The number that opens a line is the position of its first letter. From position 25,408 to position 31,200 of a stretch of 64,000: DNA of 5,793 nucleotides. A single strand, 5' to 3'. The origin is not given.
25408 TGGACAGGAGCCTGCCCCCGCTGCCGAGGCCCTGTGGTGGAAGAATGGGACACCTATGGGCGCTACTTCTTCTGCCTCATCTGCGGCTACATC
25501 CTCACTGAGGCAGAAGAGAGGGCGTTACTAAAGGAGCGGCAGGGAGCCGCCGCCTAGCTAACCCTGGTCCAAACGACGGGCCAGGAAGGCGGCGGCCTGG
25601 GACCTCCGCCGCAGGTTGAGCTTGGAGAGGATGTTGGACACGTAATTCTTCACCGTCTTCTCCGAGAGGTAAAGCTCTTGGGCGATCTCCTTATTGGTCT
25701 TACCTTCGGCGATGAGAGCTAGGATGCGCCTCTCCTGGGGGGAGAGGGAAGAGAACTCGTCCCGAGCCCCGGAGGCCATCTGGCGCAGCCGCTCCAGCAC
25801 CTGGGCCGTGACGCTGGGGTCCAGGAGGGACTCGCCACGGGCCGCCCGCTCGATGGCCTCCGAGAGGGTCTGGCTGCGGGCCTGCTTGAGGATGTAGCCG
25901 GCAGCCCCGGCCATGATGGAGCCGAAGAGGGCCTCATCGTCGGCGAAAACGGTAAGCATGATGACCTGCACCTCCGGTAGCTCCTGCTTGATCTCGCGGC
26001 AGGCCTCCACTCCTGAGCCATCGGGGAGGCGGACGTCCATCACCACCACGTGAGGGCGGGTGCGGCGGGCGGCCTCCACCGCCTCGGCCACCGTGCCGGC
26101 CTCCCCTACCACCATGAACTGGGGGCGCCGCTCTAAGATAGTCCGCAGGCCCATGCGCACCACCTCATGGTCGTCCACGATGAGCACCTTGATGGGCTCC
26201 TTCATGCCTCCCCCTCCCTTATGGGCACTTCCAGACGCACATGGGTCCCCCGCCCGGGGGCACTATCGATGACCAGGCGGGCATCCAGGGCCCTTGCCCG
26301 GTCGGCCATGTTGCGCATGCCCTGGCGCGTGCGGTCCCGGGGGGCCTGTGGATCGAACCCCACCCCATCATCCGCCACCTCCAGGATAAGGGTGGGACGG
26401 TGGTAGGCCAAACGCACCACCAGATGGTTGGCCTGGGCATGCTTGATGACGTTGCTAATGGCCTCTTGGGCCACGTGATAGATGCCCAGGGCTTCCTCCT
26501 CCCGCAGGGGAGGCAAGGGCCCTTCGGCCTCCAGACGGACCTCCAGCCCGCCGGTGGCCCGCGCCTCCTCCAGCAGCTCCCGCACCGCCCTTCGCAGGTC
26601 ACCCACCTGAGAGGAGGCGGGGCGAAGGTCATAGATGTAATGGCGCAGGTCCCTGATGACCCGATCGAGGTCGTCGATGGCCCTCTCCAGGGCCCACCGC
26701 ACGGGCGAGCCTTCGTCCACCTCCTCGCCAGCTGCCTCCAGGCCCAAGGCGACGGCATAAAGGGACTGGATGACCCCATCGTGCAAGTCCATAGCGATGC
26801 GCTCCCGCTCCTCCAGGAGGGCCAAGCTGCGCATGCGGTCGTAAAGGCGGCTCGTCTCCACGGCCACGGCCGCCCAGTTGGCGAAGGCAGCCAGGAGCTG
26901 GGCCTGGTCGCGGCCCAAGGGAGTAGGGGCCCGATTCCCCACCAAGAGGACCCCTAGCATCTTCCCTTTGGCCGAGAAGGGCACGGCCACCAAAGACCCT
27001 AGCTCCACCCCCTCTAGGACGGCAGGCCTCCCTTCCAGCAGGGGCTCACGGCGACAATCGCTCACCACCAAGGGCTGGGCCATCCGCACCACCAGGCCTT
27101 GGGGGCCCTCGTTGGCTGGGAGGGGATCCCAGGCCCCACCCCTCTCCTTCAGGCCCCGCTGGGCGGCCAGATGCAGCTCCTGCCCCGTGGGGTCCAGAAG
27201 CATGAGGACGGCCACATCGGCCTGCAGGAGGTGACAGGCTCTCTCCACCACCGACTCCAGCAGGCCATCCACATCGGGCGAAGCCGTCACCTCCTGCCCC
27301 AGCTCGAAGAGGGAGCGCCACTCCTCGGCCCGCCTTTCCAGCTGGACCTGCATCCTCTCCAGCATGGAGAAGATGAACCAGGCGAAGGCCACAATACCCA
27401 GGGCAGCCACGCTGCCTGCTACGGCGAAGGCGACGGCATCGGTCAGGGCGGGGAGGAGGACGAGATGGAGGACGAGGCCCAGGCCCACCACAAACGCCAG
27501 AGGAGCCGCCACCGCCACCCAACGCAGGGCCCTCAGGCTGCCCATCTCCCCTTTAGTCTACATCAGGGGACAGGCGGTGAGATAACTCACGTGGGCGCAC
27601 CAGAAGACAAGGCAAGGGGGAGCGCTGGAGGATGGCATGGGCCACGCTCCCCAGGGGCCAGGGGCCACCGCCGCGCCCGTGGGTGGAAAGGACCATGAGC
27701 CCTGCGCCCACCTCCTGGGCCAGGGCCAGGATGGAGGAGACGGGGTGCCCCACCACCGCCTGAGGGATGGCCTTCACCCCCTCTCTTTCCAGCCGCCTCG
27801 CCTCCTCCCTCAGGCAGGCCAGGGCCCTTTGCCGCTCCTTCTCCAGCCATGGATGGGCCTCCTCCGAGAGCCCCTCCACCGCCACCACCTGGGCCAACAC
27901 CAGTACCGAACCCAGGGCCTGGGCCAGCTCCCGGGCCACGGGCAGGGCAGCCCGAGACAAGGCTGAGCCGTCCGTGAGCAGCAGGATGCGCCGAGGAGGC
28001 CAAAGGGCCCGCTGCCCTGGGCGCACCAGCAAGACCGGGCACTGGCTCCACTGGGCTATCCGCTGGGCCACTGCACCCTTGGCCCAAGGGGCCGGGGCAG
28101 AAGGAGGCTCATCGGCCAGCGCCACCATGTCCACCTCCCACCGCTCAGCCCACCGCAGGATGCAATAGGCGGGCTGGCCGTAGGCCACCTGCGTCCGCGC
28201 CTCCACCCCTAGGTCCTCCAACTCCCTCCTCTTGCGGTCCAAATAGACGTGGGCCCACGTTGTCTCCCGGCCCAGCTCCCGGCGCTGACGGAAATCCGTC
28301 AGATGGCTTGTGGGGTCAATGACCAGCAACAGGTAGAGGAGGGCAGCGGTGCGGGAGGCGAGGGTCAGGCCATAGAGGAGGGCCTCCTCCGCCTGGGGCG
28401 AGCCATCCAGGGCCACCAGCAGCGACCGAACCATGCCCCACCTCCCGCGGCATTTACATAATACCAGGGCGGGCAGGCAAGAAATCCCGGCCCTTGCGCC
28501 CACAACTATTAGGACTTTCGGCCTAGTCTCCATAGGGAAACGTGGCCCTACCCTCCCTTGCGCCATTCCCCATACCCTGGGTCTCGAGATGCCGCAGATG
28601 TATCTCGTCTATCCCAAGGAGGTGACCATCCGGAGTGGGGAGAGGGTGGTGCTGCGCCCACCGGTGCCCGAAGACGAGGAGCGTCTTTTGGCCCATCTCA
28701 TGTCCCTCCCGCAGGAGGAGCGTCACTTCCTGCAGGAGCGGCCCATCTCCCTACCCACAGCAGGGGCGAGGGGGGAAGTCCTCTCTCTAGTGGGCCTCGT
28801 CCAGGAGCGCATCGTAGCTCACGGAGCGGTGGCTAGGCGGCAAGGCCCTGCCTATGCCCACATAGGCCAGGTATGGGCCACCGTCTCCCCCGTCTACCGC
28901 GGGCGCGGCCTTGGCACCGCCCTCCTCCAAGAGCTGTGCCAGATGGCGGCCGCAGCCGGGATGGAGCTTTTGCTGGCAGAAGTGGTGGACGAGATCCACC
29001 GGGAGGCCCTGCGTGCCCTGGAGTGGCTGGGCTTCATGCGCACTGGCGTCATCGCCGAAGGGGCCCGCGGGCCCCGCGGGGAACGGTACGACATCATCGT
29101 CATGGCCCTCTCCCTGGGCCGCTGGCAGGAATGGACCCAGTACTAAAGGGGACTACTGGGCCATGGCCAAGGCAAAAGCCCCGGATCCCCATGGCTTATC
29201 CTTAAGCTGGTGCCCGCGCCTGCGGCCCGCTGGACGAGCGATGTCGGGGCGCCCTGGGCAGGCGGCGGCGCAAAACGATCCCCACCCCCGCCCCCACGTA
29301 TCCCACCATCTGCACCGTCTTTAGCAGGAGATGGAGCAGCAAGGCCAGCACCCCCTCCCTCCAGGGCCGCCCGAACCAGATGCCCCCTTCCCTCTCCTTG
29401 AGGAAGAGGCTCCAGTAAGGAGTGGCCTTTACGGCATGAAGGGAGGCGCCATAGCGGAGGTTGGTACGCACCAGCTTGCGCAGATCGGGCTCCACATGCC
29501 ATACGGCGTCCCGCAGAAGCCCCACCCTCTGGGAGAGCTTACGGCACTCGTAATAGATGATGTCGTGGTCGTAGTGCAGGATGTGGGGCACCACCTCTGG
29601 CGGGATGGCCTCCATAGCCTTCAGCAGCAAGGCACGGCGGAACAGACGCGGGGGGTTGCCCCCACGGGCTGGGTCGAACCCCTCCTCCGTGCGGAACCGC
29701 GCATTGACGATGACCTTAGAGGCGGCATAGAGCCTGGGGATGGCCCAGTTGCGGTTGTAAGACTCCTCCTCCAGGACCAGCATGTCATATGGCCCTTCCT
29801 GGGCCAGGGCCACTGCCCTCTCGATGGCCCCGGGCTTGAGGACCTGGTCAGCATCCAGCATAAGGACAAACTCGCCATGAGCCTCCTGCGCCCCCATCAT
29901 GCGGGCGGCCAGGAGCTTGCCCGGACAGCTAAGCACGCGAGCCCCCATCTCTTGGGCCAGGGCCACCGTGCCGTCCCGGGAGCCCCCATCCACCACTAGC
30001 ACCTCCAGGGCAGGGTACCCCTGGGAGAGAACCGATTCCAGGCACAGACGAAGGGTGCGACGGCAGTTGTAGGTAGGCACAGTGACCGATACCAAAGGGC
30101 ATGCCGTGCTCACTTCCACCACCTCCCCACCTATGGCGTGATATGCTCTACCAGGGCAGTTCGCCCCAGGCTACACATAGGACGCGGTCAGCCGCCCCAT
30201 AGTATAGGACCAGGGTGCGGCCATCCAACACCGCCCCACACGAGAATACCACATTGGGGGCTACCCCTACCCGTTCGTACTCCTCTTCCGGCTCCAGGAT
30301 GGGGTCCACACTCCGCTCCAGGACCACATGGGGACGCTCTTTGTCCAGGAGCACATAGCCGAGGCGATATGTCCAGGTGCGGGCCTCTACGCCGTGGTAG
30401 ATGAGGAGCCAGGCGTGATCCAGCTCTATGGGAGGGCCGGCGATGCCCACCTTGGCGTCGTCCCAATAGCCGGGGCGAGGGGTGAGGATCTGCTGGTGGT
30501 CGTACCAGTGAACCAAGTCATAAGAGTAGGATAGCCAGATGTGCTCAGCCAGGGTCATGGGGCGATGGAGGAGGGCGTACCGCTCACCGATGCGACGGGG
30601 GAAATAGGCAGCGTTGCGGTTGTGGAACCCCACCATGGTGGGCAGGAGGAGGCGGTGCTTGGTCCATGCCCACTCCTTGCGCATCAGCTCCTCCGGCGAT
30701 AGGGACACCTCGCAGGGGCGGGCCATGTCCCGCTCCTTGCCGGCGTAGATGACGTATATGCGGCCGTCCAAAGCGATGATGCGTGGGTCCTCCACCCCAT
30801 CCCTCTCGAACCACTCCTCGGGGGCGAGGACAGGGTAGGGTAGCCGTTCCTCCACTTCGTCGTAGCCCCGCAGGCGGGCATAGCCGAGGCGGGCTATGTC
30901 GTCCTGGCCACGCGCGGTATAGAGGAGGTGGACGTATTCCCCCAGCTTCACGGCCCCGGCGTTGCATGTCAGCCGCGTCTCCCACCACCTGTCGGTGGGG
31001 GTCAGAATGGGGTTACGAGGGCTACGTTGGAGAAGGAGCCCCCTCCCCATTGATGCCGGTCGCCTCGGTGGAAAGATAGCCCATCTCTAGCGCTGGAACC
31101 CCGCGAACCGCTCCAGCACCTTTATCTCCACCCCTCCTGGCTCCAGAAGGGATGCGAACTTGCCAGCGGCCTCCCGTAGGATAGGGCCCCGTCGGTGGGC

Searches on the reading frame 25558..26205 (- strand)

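Call 28: search_protein_families(library=pfam, proteins=[window:25558-26205:-], max_evalue=0.001)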
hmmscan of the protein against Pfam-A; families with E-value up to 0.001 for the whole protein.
window:25558-26205:- (215 aa): 6 families
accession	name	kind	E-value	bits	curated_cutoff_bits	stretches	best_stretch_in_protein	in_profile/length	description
PF00072.30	Response_reg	-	2.4e-27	95.7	30.2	1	7-119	1-111/111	Response regulator receiver domain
PF00196.25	GerE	-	2.9e-21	75.3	23.5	1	152-206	1-55/57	Bacterial regulatory proteins, luxR family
PF08281.18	Sigma70_r4_2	-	8e-10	38.7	25.7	1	152-196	9-54/54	Sigma-70, region 4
PF04545.22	Sigma70_r4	-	4.6e-06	26.5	24.1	1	152-196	3-48/50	Sigma-70, region 4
PF13936.12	HTH_38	-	9.1e-05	22.6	27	1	152-187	3-39/44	Helix-turn-helix domain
PF13412.12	HTH_24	-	0.00019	21.4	21.9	1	155-190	2-39/48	Winged helix-turn-helix DNA-binding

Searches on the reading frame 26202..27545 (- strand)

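Call 28: search_protein_families(library=pfam, proteins=[window:26202-27545:-], max_evalue=0.001)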
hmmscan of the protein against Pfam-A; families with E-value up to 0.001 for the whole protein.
window:26202-27545:- (447 aa): 6 families
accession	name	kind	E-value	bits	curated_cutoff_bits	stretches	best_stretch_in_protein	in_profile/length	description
PF01590.32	GAF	-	1.4e-15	58.4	22.4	1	91-229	1-133/133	GAF domain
PF13185.12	GAF_2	-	1.5e-14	54.8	28.6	1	91-230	3-136/136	GAF domain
PF13492.12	GAF_3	-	9.7e-14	52.3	27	1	91-230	1-128/129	GAF domain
PF07730.19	HisKA_3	-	1.1e-13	51.9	24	1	246-310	1-66/68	Histidine kinase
PF02518.31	HATPase_c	-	7.4e-11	42.9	26.4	1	353-443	4-110/111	Histidine kinase-, DNA gyrase B-, and HSP90-like ATPase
PF13581.12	HATPase_c_2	-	3.2e-06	27.6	27.4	1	349-408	26-90/127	Histidine kinase-like ATPase domain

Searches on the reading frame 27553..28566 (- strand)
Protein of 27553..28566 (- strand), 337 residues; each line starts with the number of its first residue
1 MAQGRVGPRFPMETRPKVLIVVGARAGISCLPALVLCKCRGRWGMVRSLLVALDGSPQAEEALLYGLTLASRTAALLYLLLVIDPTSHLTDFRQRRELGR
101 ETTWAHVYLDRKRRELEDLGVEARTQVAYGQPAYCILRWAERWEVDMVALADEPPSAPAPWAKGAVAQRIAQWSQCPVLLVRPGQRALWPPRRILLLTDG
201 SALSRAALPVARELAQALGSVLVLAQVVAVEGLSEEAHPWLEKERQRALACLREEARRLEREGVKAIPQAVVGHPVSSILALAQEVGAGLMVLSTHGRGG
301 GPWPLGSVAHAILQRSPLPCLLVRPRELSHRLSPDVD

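Call 28: search_protein_families(library=pfam, proteins=[window:27553-28566:-], max_evalue=0.001)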
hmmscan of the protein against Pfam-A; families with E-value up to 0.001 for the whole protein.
window:27553-28566:- (337 aa): 1 family
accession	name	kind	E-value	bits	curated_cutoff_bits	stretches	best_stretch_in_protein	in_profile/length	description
PF00582.32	Usp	-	6.2e-40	137.4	24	2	192-324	3-141/141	Universal stress protein family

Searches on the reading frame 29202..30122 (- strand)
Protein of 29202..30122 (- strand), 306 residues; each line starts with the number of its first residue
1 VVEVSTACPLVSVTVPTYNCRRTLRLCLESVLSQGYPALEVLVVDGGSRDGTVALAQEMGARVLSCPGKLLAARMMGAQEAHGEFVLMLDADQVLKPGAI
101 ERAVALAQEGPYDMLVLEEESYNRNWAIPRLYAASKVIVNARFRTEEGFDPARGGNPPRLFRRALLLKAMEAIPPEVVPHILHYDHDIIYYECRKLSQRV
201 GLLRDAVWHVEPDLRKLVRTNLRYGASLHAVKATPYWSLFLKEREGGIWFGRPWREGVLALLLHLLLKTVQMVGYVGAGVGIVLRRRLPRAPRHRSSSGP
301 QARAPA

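Call 16: search_protein_families(library=pfam, proteins=[window:29202-30122:-], max_evalue=0.001)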
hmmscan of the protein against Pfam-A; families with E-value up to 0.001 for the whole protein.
window:29202-30122:- (306 aa): 2 families
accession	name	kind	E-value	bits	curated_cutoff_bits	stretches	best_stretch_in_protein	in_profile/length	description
PF00535.33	Glycos_transf_2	-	1.7e-27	96.9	23.3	1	12-128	1-124/168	Glycosyl transferase family 2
PF13641.12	Glyco_tranf_2_3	-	7.3e-14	52.8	27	1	11-203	3-204/230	Glycosyltransferase like family 2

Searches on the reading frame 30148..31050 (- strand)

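Call 16: search_protein_families(library=pfam, proteins=[window:30148-31050:-], max_evalue=0.001)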
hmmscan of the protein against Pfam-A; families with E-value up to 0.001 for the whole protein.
window:30148-31050:- (300 aa): 1 family
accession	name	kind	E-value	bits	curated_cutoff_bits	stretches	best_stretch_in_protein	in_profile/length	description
PF04041.19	Glyco_hydro_130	-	4.5e-53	180.7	26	1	39-296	52-309/320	beta-1,4-mannooligosaccharide phosphorylase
